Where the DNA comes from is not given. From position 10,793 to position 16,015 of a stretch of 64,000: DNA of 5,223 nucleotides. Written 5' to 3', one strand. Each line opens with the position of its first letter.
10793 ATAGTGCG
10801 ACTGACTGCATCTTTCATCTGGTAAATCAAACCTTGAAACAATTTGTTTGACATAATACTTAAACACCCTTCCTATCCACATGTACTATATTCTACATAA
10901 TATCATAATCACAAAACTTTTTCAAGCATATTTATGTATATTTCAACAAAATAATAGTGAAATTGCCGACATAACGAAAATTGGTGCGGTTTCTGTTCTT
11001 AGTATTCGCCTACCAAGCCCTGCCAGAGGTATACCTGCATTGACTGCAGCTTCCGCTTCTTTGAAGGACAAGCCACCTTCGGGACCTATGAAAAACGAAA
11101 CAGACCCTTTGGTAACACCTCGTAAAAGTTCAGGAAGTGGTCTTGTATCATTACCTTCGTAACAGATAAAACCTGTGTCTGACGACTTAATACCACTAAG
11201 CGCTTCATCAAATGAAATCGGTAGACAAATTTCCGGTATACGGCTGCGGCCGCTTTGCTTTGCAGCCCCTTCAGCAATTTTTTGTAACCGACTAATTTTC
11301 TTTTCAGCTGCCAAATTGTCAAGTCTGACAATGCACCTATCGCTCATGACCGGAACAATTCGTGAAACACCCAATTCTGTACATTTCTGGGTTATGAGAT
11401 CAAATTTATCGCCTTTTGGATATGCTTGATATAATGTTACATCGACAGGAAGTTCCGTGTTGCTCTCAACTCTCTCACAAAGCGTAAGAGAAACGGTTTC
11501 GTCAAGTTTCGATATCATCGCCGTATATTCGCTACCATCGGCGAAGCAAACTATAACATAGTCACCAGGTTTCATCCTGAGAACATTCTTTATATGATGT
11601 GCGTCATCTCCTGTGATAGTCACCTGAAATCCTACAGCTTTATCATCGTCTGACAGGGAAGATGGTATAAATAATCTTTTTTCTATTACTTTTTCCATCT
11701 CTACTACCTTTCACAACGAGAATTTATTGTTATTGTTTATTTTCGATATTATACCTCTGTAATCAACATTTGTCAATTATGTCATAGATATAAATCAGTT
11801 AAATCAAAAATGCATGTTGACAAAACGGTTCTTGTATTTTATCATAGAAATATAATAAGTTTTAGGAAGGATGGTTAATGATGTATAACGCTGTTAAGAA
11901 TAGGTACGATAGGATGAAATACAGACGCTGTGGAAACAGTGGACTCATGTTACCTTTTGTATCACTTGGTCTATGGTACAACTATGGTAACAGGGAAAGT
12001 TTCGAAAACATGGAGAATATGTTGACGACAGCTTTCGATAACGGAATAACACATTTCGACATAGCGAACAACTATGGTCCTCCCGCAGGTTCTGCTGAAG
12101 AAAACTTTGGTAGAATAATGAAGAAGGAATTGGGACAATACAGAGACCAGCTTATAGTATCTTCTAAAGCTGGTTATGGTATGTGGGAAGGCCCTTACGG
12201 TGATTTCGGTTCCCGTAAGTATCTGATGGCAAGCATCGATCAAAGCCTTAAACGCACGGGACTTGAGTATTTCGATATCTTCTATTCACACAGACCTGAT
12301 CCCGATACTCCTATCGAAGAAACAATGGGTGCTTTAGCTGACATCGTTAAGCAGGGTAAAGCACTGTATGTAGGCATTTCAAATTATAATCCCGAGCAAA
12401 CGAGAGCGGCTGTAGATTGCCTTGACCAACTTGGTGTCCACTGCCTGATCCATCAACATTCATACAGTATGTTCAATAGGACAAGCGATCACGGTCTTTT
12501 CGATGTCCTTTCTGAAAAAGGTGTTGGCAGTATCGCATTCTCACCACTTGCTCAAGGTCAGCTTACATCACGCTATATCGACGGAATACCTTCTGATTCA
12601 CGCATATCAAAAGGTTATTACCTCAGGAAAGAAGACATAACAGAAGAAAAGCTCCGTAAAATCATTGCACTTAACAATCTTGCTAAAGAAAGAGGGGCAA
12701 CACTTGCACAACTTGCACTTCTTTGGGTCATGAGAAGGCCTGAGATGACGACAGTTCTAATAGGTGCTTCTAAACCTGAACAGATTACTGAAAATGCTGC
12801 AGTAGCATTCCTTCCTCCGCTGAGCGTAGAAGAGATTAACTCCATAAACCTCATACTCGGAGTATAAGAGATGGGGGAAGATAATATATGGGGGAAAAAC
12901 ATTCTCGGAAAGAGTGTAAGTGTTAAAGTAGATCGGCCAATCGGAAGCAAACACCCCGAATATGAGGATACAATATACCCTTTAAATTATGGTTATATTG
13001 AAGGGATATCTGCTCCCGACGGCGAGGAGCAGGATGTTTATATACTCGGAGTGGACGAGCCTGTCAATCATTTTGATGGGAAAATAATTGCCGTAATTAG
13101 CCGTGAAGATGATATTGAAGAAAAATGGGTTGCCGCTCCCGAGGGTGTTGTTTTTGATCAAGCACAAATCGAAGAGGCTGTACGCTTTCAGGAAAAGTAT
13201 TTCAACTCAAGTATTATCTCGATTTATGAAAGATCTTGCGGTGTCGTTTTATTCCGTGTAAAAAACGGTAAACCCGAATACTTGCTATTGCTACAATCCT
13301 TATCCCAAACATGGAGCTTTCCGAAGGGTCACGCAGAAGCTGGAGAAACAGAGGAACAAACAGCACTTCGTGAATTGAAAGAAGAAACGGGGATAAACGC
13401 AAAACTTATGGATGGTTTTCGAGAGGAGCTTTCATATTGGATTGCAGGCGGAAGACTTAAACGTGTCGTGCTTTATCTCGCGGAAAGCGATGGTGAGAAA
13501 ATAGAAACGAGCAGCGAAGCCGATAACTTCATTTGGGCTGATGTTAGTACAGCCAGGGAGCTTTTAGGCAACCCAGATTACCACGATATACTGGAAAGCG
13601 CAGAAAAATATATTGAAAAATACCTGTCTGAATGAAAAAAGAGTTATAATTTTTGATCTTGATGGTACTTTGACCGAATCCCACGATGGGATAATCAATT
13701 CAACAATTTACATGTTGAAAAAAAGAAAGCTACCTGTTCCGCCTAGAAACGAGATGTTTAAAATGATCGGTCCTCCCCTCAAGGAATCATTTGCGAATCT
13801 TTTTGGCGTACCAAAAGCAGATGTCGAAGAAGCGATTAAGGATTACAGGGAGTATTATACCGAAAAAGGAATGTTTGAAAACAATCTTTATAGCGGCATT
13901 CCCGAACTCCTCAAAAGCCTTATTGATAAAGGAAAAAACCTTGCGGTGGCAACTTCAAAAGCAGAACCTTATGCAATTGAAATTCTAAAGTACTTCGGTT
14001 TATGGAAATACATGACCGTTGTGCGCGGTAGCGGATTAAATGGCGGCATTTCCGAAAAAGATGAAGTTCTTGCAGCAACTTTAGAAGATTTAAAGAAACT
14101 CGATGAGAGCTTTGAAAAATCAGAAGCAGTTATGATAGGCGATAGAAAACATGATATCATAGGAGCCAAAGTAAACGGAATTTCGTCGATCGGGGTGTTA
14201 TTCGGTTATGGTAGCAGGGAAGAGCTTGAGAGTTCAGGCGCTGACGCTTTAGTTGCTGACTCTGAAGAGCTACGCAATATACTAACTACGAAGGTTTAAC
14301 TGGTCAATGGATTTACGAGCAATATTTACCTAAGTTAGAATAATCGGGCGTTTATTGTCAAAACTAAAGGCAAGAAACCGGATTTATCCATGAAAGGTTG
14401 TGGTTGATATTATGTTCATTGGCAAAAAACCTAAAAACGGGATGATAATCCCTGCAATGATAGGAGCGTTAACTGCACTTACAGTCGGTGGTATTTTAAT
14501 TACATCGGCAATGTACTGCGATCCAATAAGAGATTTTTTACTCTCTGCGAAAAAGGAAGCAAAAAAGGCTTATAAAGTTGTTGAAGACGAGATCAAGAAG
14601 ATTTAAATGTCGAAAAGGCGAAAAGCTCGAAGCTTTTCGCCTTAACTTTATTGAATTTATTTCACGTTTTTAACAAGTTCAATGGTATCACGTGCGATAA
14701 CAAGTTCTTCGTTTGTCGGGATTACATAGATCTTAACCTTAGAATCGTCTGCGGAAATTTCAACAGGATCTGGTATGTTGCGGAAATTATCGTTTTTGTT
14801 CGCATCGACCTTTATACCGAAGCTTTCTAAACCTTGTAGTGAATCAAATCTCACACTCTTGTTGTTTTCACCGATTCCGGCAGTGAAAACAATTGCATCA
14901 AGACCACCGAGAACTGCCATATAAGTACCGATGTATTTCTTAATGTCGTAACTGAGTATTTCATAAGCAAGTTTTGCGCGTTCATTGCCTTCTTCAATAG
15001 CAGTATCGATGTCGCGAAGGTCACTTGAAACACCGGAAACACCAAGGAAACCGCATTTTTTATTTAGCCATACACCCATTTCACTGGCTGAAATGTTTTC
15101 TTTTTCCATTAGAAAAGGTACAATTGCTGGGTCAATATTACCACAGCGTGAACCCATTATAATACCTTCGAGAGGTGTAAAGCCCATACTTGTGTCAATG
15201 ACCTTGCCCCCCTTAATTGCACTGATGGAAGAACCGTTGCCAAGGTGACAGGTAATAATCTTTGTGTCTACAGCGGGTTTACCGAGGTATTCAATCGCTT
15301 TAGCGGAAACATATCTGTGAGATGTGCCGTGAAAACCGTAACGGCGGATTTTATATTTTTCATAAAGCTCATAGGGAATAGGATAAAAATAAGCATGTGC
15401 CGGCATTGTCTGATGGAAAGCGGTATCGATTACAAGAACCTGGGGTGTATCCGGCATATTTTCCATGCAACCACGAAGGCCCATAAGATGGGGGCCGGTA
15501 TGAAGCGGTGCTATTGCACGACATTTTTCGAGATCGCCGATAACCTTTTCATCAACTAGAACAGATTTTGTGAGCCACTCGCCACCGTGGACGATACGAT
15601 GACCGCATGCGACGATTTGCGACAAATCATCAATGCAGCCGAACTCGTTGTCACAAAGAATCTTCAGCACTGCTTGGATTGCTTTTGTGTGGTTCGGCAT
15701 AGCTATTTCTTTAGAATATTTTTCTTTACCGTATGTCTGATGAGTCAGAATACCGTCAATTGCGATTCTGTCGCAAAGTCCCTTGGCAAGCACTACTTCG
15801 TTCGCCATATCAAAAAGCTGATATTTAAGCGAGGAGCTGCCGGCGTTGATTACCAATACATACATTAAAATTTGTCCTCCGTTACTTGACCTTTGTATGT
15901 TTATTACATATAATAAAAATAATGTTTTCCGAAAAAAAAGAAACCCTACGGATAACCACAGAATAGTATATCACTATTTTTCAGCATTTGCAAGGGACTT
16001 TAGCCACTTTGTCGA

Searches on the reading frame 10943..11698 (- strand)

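Call 38: search_protein_families(library=pfam, proteins=[window:10943-11698:-], max_evalue=0.001)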
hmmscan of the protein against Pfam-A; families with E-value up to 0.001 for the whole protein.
window:10943-11698:- (251 aa): 2 families
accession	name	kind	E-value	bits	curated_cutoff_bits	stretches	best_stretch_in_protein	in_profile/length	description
PF04452.19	Methyltrans_RNA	-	7.3e-50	169.2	23.9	1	82-247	2-165/165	RNA methyltransferase domain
PF20260.4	PUA_4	-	5.3e-13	49.3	23.9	1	28-67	1-40/48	RNA methyltransferase PUA domain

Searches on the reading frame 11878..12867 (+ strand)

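Call 38: search_protein_families(library=pfam, proteins=[window:11878-12867:+], max_evalue=0.001)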
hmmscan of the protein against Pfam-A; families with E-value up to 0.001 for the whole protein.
window:11878-12867:+ (329 aa): 1 family
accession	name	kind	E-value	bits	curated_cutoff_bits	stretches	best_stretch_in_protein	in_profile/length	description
PF00248.27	Aldo_ket_red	-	4.1e-69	233.3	24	1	29-324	3-287/291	Aldo/keto reductase family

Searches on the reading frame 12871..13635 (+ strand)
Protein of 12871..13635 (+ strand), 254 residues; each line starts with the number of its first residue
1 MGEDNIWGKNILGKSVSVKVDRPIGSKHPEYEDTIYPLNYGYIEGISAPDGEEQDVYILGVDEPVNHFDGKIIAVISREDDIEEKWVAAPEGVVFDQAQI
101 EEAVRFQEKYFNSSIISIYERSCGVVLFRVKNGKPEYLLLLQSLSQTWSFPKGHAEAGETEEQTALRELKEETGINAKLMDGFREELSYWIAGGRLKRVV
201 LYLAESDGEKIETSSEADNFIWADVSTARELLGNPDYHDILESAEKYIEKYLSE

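Call 38: search_protein_families(library=pfam, proteins=[window:12871-13635:+], max_evalue=0.001)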
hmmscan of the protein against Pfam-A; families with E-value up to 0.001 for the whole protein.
window:12871-13635:+ (254 aa): 2 families
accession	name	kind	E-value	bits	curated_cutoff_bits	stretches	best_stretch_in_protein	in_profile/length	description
PF00293.34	NUDIX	-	7.5e-18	65.3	21.1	1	122-238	5-128/134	NUDIX domain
PF00719.24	Pyrophosphatase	-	0.00043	20.6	23.5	1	30-86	28-86/153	Inorganic pyrophosphatase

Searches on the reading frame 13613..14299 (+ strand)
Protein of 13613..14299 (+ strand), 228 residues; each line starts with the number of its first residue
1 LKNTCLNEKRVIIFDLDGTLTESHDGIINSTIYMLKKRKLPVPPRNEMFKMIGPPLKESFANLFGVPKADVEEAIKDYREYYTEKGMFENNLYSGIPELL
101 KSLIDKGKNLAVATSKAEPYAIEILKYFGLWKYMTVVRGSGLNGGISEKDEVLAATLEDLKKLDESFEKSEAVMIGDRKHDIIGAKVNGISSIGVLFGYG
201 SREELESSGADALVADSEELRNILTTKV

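Call 38: search_protein_families(library=pfam, proteins=[window:13613-14299:+], max_evalue=0.001)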
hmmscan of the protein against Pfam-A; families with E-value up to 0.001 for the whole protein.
window:13613-14299:+ (228 aa): 5 families
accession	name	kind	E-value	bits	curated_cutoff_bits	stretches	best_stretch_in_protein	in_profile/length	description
PF13419.12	HAD_2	-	5e-31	108.6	23.8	1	12-195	1-178/178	Haloacid dehalogenase-like hydrolase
PF00702.32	Hydrolase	-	2.1e-15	58.1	26.4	1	10-187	2-189/191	haloacid dehalogenase-like hydrolase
PF12710.13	HAD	-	9.6e-10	39.6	27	1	12-182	1-185/189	haloacid dehalogenase-like hydrolase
PF13242.12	Hydrolase_like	-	6.5e-09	36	22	1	160-217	17-71/75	HAD-hyrolase-like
PF08282.18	Hydrolase_3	-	2.3e-05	24.7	20.9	0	12-37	1-26/255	haloacid dehalogenase-like hydrolase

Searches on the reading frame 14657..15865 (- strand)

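Call 38: search_protein_families(library=pfam, proteins=[window:14657-15865:-], max_evalue=0.001)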
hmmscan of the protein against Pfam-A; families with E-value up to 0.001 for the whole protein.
window:14657-15865:- (402 aa): 1 family
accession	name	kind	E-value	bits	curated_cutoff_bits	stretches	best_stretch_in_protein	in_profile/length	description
PF00871.23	Acetate_kinase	-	3.6e-149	497.2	22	1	3-392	2-392/392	Acetokinase family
